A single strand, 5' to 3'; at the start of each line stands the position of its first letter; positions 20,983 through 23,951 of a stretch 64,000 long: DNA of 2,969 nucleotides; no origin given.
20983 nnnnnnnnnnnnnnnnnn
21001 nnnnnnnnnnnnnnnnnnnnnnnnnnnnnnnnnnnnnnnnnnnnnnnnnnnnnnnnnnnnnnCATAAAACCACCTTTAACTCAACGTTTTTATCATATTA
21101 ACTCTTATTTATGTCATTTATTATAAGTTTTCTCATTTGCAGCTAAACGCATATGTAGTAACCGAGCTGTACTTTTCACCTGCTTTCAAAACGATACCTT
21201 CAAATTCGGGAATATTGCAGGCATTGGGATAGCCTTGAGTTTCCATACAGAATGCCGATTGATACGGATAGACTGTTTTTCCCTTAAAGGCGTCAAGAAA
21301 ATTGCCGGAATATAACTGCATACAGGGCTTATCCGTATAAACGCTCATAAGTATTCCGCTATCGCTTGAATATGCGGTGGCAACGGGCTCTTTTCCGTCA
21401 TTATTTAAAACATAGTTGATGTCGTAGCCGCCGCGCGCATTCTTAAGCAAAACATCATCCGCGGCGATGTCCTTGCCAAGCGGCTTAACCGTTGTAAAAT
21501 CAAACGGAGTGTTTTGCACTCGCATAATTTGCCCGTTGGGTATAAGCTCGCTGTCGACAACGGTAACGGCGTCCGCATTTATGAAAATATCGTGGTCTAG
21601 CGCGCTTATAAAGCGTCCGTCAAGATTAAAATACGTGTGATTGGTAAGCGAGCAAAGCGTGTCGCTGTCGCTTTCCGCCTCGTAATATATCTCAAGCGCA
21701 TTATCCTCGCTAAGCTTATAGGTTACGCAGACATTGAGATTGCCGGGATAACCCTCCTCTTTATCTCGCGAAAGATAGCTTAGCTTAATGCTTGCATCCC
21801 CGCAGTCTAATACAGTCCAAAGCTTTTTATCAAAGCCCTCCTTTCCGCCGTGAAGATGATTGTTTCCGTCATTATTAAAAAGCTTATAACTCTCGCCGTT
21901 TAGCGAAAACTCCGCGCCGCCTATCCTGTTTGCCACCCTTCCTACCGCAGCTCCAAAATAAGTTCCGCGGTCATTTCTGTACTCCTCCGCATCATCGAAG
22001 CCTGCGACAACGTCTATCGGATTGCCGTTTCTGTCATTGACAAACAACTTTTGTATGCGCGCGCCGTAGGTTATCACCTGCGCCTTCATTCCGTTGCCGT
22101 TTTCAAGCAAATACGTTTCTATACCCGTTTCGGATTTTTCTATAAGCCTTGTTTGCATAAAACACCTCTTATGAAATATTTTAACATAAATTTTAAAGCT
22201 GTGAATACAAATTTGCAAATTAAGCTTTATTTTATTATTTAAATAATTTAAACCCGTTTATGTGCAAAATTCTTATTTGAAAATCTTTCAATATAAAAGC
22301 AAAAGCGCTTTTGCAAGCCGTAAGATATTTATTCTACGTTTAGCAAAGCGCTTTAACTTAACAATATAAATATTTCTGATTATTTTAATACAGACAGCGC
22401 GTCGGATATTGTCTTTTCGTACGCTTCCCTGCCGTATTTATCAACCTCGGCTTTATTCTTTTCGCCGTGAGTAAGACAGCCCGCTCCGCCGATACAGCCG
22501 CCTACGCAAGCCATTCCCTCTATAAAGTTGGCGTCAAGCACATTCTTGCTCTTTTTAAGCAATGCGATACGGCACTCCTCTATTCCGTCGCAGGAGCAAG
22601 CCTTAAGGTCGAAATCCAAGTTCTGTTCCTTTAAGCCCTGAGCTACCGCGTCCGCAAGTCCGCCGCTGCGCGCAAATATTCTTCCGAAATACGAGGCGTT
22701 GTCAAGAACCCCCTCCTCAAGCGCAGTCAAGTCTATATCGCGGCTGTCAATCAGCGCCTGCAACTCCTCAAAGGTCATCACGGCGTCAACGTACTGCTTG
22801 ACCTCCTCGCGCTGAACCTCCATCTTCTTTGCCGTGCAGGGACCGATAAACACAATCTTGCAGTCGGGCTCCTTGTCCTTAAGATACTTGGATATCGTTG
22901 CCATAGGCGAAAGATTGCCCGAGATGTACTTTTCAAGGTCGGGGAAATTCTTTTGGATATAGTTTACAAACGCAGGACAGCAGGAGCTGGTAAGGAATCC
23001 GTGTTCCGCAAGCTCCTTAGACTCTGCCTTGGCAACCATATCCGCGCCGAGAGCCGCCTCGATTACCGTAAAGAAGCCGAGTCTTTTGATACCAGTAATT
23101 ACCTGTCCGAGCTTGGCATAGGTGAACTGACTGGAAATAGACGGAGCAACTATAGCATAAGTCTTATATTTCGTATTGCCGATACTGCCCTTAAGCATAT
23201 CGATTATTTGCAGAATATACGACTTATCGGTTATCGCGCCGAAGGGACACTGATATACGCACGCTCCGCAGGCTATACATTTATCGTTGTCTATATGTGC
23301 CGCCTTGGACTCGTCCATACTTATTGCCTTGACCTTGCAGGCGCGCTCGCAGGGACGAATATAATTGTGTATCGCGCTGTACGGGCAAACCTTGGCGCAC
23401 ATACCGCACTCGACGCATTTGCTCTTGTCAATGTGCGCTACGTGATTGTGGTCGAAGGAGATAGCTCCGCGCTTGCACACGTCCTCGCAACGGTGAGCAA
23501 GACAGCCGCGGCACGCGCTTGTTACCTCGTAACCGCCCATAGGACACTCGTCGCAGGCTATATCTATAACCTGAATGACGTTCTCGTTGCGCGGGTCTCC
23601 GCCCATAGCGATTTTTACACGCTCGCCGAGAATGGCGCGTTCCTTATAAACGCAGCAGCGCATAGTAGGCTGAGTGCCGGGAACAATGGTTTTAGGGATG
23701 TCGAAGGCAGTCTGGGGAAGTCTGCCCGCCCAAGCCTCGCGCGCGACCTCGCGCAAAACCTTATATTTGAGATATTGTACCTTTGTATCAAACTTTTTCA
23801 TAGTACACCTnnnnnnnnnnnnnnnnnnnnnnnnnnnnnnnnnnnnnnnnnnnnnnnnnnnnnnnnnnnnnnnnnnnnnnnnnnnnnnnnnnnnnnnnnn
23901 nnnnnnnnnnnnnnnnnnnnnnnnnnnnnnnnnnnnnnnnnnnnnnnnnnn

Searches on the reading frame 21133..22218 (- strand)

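Call 33: search_protein_families(library=pfam, proteins=[window:21133-22218:-], max_evalue=0.0001)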
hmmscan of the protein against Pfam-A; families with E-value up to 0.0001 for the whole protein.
window:21133-22218:- (361 aa): 1 family
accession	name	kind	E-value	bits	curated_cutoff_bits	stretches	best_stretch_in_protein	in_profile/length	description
PF01263.26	Aldose_epim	-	5.1e-85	285.9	27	1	35-356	2-298/299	Aldose 1-epimerase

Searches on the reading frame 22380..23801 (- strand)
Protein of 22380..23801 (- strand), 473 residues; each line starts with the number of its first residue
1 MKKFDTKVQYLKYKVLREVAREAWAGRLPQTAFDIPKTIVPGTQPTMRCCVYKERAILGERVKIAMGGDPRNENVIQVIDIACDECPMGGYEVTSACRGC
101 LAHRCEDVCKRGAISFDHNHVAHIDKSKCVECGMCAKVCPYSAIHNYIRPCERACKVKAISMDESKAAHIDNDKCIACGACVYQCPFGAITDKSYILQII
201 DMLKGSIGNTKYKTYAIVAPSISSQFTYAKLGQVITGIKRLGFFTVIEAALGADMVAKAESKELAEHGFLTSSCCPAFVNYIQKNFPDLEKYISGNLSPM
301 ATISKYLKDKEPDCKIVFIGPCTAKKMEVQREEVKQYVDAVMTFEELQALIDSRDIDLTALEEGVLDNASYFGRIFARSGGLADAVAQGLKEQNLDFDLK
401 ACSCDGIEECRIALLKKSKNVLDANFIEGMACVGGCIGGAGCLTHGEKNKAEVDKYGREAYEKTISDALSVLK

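Call 33: search_protein_families(library=pfam, proteins=[window:22380-23801:-], max_evalue=0.0001)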
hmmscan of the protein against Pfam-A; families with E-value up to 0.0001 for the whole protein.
window:22380-23801:- (473 aa): 13 families
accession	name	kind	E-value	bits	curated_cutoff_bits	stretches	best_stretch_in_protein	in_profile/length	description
PF02906.19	Fe_hyd_lg_C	-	1.1e-59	202.5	22.1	1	213-440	2-245/245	Iron only hydrogenase large subunit, C-terminal domain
PF00037.32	Fer4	-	3.5e-15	55.5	21.1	2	169-191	2-24/24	4Fe-4S binding domain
PF12838.12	Fer4_7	-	5.8e-14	52.7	27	2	97-143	2-52/52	4Fe-4S dicluster domain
PF12837.12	Fer4_6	-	1.4e-11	44.2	25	2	121-144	1-24/24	4Fe-4S binding domain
PF25160.1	LdpA_Fe-S-bd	-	2.1e-11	43.9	27.6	1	148-195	6-48/49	LdpA Fe-S cluster-binding domain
PF14697.11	Fer4_21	-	8.2e-10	39.1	35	2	151-190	14-57/59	4Fe-4S dicluster domain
PF12797.12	Fer4_2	-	1.8e-08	34.2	24.5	2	168-187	3-22/22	4Fe-4S binding domain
PF13484.11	Fer4_16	-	2.5e-08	35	30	1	128-187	1-65/66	4Fe-4S double cluster binding domain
PF13237.11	Fer4_10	-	1.6e-07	31.6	25.5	1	124-186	4-53/53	4Fe-4S dicluster domain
PF13187.11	Fer4_9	-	6.4e-07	29.7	27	0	150-190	7-52/52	4Fe-4S dicluster domain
PF13183.11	Fer4_8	-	7.2e-06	26.9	27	1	127-188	3-67/68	4Fe-4S dicluster domain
PF13370.11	Fer4_13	-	6.9e-05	23.9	24.5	0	124-140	1-17/58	4Fe-4S single cluster domain of Ferredoxin I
PF13534.11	Fer4_17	-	9.7e-05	23.3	22.2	1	128-186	1-57/61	4Fe-4S dicluster domain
